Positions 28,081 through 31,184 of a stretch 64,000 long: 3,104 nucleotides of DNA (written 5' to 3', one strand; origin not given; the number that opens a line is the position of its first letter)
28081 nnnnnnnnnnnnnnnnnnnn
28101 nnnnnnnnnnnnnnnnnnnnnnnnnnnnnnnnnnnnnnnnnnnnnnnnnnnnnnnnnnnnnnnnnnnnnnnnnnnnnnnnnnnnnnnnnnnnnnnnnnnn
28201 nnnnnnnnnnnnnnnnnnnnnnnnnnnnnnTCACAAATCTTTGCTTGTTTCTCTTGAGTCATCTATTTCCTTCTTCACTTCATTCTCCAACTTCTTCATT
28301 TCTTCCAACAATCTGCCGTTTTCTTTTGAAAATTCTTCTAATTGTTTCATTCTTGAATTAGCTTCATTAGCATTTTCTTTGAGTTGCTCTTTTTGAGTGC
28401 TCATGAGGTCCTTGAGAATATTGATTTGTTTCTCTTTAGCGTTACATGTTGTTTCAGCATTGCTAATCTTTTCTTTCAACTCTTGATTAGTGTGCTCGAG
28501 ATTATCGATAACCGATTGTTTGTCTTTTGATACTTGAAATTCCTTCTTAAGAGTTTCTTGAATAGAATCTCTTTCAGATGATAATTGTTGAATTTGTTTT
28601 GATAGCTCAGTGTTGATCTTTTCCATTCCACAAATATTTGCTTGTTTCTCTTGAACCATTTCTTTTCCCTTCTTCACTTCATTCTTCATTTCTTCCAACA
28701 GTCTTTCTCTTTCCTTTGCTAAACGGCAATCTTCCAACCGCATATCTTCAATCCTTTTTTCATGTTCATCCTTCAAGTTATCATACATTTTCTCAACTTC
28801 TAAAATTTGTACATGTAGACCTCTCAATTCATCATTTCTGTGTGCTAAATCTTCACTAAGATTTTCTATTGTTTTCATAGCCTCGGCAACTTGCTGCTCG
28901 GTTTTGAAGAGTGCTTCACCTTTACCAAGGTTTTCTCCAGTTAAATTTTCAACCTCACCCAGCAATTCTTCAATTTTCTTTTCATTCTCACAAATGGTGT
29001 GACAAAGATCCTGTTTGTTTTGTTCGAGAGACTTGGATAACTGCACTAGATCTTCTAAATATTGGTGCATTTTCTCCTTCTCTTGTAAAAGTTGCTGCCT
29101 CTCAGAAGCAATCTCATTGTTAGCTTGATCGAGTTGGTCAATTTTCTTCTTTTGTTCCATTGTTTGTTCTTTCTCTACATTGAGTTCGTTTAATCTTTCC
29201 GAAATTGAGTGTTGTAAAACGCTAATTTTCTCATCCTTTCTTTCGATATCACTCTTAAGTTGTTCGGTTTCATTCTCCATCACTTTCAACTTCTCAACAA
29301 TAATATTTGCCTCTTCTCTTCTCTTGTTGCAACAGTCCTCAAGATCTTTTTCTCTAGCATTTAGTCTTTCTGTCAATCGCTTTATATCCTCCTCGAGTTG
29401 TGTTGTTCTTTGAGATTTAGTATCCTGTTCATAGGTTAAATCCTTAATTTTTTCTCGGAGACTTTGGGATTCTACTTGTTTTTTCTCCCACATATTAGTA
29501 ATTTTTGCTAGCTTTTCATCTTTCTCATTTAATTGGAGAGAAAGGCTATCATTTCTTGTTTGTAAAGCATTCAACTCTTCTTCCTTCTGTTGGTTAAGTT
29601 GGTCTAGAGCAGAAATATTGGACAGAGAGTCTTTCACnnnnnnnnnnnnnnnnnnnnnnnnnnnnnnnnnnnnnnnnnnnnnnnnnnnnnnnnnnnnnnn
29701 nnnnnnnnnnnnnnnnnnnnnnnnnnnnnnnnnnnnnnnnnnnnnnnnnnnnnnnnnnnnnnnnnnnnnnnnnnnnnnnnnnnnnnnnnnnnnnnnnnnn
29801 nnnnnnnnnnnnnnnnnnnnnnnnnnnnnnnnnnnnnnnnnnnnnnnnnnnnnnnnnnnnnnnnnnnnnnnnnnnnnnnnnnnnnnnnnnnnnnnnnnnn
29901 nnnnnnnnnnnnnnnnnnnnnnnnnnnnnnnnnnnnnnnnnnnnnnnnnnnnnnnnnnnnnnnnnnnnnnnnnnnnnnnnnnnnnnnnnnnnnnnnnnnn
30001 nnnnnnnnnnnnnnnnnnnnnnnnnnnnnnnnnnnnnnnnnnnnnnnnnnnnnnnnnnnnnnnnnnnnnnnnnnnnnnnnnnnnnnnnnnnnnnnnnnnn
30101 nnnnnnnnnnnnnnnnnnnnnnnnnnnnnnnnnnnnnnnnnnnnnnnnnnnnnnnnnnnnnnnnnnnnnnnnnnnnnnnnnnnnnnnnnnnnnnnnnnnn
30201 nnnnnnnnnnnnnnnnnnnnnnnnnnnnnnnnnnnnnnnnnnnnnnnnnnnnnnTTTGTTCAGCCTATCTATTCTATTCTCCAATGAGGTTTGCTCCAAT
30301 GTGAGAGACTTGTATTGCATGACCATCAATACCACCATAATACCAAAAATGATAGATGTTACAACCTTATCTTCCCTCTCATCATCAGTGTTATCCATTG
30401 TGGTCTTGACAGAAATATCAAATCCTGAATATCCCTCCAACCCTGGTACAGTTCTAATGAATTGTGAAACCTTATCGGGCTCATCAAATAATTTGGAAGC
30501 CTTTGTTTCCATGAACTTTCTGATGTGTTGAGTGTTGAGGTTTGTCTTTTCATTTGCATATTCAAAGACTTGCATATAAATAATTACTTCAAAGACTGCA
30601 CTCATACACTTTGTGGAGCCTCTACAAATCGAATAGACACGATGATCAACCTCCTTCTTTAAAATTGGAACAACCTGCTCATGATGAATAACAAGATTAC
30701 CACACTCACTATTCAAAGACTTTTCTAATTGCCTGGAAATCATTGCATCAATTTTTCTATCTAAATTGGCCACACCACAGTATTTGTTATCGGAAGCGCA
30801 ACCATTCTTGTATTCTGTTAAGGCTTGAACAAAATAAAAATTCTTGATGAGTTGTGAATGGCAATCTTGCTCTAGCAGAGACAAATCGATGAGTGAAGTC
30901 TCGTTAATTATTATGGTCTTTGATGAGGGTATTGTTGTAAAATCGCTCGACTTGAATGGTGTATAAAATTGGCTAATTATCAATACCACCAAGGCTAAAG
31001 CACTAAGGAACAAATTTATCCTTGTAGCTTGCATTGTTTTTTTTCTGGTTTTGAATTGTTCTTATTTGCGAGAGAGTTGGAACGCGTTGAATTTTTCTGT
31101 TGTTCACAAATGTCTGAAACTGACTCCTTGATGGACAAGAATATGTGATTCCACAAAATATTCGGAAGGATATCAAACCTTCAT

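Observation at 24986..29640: About 1.1 kb near-identical tandem coding repeats and three frameshifts that split the giant minus-strand gene into four ORFs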

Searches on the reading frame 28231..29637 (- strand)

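Call 11: search_protein_families(library=pfam, proteins=[window:28231-29637:-], max_evalue=0.01)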
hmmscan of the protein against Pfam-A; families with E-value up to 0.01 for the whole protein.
window:28231-29637:- (468 aa): 2 families
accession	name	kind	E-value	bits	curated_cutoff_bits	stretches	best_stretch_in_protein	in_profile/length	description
PF14073.11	Cep57_CLD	-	0.002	18.6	28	1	338-456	18-131/178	Centrosome localisation domain of Cep57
PF13870.11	CCDC113_CCDC96_CC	-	0.0059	16.8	31.6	1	19-107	41-129/177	CCDC113/CCDC96, coiled-coil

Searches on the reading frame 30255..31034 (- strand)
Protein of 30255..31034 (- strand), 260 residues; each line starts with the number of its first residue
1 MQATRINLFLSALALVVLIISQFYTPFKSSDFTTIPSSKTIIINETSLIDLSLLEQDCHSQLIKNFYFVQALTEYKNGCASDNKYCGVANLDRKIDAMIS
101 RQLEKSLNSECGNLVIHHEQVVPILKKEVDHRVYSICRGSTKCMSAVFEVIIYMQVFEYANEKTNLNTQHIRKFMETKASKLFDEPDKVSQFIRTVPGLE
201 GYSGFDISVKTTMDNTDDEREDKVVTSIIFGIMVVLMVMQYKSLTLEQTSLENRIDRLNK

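Call 20: search_protein_representatives(protein=window:30255-31034:-)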
Query: 260 residues. Proteins with E-value up to 0.001 (for the whole library): 3; up to 1e-10: 2; up to 1e-30: 2. The best 3 are listed.
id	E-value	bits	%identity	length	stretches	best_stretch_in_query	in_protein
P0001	6.2e-165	562.5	100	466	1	1-260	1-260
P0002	3.5e-33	131.4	37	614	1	36-238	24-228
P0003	1.4e-05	41.1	23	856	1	50-213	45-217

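Call 24: find_encoding_contigs(protein=P0003, flank=5000)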
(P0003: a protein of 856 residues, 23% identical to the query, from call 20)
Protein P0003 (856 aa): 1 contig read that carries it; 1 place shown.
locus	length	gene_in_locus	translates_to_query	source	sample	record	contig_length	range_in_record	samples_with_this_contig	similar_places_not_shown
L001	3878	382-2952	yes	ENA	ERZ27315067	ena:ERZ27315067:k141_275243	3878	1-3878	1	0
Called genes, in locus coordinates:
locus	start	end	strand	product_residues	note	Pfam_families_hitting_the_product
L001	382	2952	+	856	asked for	PF24161:CCDC39 (weak)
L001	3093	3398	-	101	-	-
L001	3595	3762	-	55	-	-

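Call 50: predict_structure(alignment_id=A2)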
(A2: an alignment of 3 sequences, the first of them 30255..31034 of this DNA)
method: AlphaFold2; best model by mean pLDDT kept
length: 260 residues; sequences in the alignment: 3
mean_pLDDT: 63.4   pTM: 0.55
mean pLDDT of the five models: 63.4, 59.7, 57.1, 55.6, 49.2
residues with pLDDT >= 90: 0; 70-90: 118; 50-70: 63; < 50: 79
segments of 3 or more residues with pLDDT < 50: 1-5, 17-50, 212-237, 242-247
pLDDT, mean of each block of 10 residues (from residue 1): 46 50 32 29 36 62 82 85 65 84 71 64 75 84 86 85 79 84 80 66 68 40 38 45 50 60
secondary structure, 60 per line:
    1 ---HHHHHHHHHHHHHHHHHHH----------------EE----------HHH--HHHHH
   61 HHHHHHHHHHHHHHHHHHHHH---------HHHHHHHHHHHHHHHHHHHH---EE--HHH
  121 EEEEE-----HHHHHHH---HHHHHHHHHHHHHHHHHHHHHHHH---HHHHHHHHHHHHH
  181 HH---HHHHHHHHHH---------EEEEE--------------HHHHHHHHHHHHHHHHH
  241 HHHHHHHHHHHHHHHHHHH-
elements in order: H4-22 H56-81 H91-110 E121-125 H131-137 H141-164 H168-182 H186-195 E205-209 H224-259
